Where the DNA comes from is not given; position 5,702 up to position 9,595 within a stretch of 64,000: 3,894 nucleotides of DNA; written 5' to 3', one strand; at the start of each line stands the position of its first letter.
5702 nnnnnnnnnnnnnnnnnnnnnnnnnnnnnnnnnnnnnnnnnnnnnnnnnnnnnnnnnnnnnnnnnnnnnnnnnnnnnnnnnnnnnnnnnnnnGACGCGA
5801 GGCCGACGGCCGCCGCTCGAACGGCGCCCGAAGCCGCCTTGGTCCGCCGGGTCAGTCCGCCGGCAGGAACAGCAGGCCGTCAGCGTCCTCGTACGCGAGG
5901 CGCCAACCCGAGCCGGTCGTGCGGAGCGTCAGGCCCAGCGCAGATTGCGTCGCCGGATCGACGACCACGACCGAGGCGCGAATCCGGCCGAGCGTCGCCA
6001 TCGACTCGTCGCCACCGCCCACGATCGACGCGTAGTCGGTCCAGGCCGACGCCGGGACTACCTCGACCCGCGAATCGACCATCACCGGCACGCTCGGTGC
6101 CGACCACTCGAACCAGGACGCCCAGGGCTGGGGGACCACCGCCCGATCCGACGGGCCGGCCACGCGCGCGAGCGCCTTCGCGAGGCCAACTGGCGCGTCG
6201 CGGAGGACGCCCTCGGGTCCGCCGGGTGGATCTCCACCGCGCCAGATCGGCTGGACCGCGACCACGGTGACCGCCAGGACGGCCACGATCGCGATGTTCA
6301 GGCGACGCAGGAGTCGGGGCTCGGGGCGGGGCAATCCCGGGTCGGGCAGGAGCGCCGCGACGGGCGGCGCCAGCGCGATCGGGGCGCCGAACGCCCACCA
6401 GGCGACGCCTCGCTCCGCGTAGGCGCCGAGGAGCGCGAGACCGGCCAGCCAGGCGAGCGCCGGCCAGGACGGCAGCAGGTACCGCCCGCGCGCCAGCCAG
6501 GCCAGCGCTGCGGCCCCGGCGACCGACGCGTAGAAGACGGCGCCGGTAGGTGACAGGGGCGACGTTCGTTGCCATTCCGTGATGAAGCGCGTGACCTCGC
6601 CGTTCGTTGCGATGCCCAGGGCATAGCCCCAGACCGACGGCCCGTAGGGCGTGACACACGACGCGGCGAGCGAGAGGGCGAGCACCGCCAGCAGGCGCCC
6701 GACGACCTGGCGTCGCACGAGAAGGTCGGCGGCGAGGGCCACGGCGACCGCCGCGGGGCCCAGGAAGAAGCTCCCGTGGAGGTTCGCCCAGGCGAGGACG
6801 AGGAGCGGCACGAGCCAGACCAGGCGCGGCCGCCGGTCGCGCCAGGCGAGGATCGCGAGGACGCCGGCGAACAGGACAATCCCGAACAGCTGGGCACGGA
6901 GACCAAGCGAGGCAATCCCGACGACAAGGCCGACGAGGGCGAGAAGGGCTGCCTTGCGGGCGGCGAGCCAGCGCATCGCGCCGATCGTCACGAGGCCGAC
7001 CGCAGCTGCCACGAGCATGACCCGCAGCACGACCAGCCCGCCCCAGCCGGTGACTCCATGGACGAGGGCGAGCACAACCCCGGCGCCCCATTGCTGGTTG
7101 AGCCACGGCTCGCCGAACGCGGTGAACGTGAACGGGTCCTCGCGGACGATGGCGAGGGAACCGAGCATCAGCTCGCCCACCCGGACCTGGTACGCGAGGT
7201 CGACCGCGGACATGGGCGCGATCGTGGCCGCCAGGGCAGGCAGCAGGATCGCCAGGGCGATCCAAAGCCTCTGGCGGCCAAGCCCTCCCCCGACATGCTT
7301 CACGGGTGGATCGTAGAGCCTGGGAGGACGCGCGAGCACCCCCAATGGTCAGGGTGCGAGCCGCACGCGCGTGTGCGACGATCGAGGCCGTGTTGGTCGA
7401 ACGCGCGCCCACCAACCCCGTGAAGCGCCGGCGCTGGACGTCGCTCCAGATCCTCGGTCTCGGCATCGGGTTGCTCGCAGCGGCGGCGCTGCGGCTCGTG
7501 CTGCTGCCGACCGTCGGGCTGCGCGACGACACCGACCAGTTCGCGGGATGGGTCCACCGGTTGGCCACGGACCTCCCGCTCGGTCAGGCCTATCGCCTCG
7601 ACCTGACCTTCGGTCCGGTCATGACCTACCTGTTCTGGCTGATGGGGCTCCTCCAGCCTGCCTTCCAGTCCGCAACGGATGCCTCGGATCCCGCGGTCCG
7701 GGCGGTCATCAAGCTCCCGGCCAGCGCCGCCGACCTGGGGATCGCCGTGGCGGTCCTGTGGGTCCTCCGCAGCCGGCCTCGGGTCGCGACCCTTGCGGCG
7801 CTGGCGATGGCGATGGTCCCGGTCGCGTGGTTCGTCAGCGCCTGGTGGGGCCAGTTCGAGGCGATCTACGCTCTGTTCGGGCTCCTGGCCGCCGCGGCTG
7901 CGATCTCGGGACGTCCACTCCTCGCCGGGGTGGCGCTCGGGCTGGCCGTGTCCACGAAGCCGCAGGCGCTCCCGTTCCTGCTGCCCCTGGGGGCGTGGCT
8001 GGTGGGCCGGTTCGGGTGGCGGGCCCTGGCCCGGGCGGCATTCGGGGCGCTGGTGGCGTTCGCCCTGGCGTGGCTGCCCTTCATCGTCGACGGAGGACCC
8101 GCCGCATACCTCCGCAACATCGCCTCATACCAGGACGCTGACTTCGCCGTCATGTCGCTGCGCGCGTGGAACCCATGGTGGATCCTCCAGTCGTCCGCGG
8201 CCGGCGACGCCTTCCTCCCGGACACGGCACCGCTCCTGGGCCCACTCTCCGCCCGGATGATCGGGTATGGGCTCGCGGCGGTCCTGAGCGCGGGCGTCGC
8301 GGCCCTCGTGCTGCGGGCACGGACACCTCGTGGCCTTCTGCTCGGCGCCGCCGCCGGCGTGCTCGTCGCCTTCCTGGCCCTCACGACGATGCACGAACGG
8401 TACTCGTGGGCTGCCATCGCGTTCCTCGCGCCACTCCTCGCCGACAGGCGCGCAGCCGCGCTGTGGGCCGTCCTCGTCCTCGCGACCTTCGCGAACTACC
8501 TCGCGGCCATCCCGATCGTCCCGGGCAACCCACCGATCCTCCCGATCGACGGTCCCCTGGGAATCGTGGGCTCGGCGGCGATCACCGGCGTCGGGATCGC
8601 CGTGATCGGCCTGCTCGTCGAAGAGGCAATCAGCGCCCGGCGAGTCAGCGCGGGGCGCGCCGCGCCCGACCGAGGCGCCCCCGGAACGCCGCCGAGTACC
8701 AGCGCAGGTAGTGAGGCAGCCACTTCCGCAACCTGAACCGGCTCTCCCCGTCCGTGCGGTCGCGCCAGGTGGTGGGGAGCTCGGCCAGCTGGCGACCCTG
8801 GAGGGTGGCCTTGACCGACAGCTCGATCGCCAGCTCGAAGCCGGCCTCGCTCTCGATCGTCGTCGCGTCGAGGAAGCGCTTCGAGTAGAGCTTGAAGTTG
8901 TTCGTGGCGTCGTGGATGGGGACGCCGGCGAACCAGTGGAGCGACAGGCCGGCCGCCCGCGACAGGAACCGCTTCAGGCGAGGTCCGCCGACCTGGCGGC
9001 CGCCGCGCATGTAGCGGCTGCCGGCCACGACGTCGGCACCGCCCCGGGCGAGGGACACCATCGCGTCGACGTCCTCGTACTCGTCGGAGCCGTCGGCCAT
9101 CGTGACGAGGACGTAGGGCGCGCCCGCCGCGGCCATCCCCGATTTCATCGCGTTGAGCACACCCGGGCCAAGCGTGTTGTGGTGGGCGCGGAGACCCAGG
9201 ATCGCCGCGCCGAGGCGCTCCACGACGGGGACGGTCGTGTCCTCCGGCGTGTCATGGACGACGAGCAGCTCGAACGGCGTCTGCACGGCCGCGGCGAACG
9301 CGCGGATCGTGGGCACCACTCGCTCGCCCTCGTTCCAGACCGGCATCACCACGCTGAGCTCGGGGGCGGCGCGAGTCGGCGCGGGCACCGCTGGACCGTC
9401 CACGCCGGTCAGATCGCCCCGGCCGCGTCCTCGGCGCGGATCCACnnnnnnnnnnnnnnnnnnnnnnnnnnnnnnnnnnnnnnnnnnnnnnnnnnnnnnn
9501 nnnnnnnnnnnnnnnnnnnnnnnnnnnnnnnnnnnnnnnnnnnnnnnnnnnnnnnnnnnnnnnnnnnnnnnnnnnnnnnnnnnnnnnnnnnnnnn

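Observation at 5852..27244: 21-kb island dominated by GT-C-type membrane glycosyltransferases: candidate pathway for an undescribed polyprenyl-phosphate-sugar-built envelope glycan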

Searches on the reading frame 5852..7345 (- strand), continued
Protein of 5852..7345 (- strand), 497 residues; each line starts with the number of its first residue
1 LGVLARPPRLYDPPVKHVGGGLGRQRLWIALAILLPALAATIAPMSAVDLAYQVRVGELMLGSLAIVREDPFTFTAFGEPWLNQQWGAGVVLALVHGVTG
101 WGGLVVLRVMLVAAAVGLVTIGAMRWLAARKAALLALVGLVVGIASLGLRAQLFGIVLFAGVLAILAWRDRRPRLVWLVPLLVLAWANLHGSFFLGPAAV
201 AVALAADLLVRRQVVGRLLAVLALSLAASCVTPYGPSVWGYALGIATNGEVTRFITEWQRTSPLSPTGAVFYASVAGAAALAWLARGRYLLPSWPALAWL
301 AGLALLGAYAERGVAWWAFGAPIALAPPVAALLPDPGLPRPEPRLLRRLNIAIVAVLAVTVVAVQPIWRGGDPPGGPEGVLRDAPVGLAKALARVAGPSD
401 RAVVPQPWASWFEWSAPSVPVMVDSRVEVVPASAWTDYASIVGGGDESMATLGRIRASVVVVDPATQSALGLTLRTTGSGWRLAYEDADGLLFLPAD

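Call 84: search_protein_representatives(alignment_id=A1)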
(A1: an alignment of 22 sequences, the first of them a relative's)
Query: 22 sequences, 477 profile positions. Proteins with E-value up to 0.001 (for the whole library): 19601; up to 1e-10: 10223; up to 1e-30: 691. The best 150 are listed.
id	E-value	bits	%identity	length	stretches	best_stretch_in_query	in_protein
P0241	4.9e-191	652.1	-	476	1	1-475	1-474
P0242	3.3e-159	547.1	-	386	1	107-476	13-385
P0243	3.8e-147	507.3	-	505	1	5-475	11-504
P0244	1.3e-139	482.5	-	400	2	70-376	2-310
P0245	1.1e-136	472.8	-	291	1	6-295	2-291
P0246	9.7e-136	469.7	-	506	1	1-476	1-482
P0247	7.8e-133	460.1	-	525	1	4-474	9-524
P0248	1.8e-131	455.7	-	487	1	4-475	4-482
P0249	3.9e-130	451.2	-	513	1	2-476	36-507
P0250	8.2e-128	443.6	-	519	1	7-475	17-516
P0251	3.6e-127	441.5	-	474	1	1-475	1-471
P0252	5.5e-126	437.5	-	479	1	2-447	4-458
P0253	4.1e-124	431.4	-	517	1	5-475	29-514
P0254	2.6e-120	418.8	-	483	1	5-474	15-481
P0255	2.6e-118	412.2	-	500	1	2-476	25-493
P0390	1.6e-56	208.5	-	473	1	7-475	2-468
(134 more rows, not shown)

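Call 85: find_homologous_proteins(query=P0390, max_evalue=0.001)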
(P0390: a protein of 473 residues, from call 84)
Query P0390 (473 aa): 78 proteins with E <= 0.001 among 8000 candidates.
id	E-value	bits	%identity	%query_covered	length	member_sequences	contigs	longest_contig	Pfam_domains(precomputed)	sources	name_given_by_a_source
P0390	0.0e+0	1042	100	100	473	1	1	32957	-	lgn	-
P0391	3.6e-134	466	48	99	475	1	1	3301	-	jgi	jgi:hypothetical protein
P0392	9.6e-132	458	47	99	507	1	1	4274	-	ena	-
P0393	1.7e-128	448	48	99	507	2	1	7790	-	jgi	-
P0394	5.9e-128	446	49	99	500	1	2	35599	-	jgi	jgi:hypothetical protein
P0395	4.7e-127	443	47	99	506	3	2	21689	-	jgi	jgi:hypothetical protein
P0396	7.3e-127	442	46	99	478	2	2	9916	-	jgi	jgi:hypothetical protein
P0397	1.1e-126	442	48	99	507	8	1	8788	-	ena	-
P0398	7.3e-125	436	46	100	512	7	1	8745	-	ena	-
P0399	1.9e-123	431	47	96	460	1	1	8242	-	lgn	-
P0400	5.6e-123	429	46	99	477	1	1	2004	-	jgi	jgi:hypothetical protein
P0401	2.2e-122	427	46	99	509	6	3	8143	-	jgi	jgi:hypothetical protein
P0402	6.2e-122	426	45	96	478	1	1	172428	-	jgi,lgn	jgi:hypothetical protein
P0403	1.0e-121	425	45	99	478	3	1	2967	-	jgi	jgi:hypothetical protein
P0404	6.7e-121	423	45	99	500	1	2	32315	-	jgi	jgi:hypothetical protein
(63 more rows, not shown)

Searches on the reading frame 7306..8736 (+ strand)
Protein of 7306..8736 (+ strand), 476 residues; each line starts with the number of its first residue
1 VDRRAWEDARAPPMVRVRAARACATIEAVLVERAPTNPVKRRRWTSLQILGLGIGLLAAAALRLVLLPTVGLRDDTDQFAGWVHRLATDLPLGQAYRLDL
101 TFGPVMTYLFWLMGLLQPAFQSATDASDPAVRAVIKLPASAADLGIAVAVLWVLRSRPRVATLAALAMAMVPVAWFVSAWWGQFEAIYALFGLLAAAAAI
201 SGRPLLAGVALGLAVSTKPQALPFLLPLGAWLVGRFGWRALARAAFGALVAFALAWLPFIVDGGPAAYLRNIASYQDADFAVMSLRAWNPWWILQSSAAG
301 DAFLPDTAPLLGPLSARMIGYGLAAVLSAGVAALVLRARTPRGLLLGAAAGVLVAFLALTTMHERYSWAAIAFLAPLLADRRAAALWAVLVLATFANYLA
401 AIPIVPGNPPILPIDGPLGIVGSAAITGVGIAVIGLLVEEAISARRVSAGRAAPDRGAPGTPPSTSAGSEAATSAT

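Call 5: search_protein_families(library=pfam, proteins=[window:7306-8736:+], max_evalue=0.01)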
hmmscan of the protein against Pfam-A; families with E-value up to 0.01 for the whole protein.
window:7306-8736:+ (476 aa): 1 family
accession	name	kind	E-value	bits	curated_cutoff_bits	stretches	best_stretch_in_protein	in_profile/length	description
PF09594.16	GT87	-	0.0019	18.4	25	1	103-359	4-236/237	Glycosyltransferase family 87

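Call 10: search_protein_families(library=ncbifam, proteins=[window:7306-8736:+], max_evalue=0.01)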
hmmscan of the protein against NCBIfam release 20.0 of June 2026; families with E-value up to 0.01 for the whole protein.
window:7306-8736:+ (476 aa): 1 family
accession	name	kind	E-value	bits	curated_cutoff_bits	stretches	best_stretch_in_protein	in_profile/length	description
NF046093.1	AZOBR_p60025_fam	subfamily_domain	0.0057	15.9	150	1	144-252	125-231/232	AZOBR_p60025 family cell surface glycopolymer formation protein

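Call 50: search_protein_families(library=pfam, alignment_id=A2, max_evalue=0.01)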
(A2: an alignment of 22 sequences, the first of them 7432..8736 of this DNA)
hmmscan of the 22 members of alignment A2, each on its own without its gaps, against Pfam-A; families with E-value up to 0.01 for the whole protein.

A. member 1, window:7432-8736:+ (434 aa): 1 family
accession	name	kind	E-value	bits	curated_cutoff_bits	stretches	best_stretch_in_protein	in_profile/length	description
PF09594.16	GT87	-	0.0018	18.5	25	1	60-317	3-236/237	Glycosyltransferase family 87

B. families by the number of members that match (of 22 scanned): 4 families
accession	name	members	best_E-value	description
PF09594.16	GT87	14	1.5e-06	Glycosyltransferase family 87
PF03155.21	Alg6_Alg8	13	1.7e-09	ALG6, ALG8 glycosyltransferase family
PF05208.19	ALG3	2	0.002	ALG3 protein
PF19931.4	DUF6394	1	0.0018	Family of unknown function (DUF6394)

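Call 51: search_solved_structures(query=A2, max_evalue=10)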
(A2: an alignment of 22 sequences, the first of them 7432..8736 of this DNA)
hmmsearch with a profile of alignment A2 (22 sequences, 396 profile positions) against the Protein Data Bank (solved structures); distinct sequences matched with E-value up to 10: 1.
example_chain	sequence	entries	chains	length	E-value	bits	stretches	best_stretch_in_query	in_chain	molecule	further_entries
6snh_X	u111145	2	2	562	0.00082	21.4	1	26-350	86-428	Dolichyl pyrophosphate Man9GlcNAc2 alpha-1,3-glucosyltransferase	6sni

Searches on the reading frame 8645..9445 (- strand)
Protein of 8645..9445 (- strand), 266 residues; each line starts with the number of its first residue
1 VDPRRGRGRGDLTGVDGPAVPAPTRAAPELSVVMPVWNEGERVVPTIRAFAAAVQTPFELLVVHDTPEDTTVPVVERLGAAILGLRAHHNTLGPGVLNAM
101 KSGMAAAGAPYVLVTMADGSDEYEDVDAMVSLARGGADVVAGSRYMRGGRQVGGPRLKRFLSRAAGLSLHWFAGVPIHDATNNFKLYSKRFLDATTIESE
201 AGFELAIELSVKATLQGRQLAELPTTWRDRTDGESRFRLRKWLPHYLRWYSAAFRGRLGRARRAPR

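Call 5: search_protein_families(library=pfam, proteins=[window:8645-9445:-], max_evalue=0.01)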
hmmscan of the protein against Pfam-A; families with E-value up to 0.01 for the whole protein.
window:8645-9445:- (266 aa): 2 families
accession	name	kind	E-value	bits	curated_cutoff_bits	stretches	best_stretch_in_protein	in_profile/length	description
PF00535.33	Glycos_transf_2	-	5.1e-13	49.7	23.3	1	31-192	1-164/168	Glycosyl transferase family 2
PF13641.12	Glyco_tranf_2_3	-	0.0008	19.9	27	1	28-120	1-96/230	Glycosyltransferase like family 2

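Call 10: search_protein_families(library=ncbifam, proteins=[window:8645-9445:-], max_evalue=0.01)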
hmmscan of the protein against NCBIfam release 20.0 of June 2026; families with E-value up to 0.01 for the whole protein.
window:8645-9445:- (266 aa): 11 families
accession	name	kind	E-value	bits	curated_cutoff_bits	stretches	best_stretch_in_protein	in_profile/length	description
TIGR04182.1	glyco_TIGR04182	equivalog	3.6e-14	52.8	325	1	30-233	2-196/293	S-layer glycoprotein N-glycosyltransferase AglJ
NF041391.1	DPhHxTase_Halo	equivalog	1.9e-12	46.7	375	1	34-234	1-189/213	dolichyl-phosphate hexose transferase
NF058614.1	PPMAGASynPpgS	equivalog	8.4e-11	41.7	370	1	32-222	4-191/226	polyprenyl-phospho-N-acetylgalactosaminyl synthase PpgS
TIGR03937.1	PgaC_IcaA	equivalog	1.7e-07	30.5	422.3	1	23-129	40-146/407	poly-beta-1,6-N-acetyl-D-glucosamine synthase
NF047588.1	GlcsyltransPgfSStrep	equivalog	4.7e-06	26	500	1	30-195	3-167/308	glycosyltransferase PgfS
NF007986.1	PRK10714.1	equivalog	8e-06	25.1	529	1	29-241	7-214/316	undecaprenyl-phosphate 4-deoxy-4-formamido-L-arabinose transferase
TIGR04283.1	glyco_like_mftF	equivalog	1.1e-05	25.2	182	1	30-118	1-82/221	TIGR04283 family arsenosugar biosynthesis glycosyltransferase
NF007482.0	PRK10073.1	equivalog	5.8e-05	22.2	423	1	27-118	5-95/334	glycosyltransferase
TIGR03469.1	HpnB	hypoth_equivalog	0.002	17.2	379.25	1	24-134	40-161/386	hopene-associated glycosyltransferase HpnB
NF010496.0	PRK13915.1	equivalog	0.0035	16.5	262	1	27-86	30-92/307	glucosyl-3-phosphoglycerate synthase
NF047683.1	TeichurnBiosyTuaG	equivalog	0.007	16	400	1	26-119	4-97/252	teichuronic acid biosynthesis protein TuaG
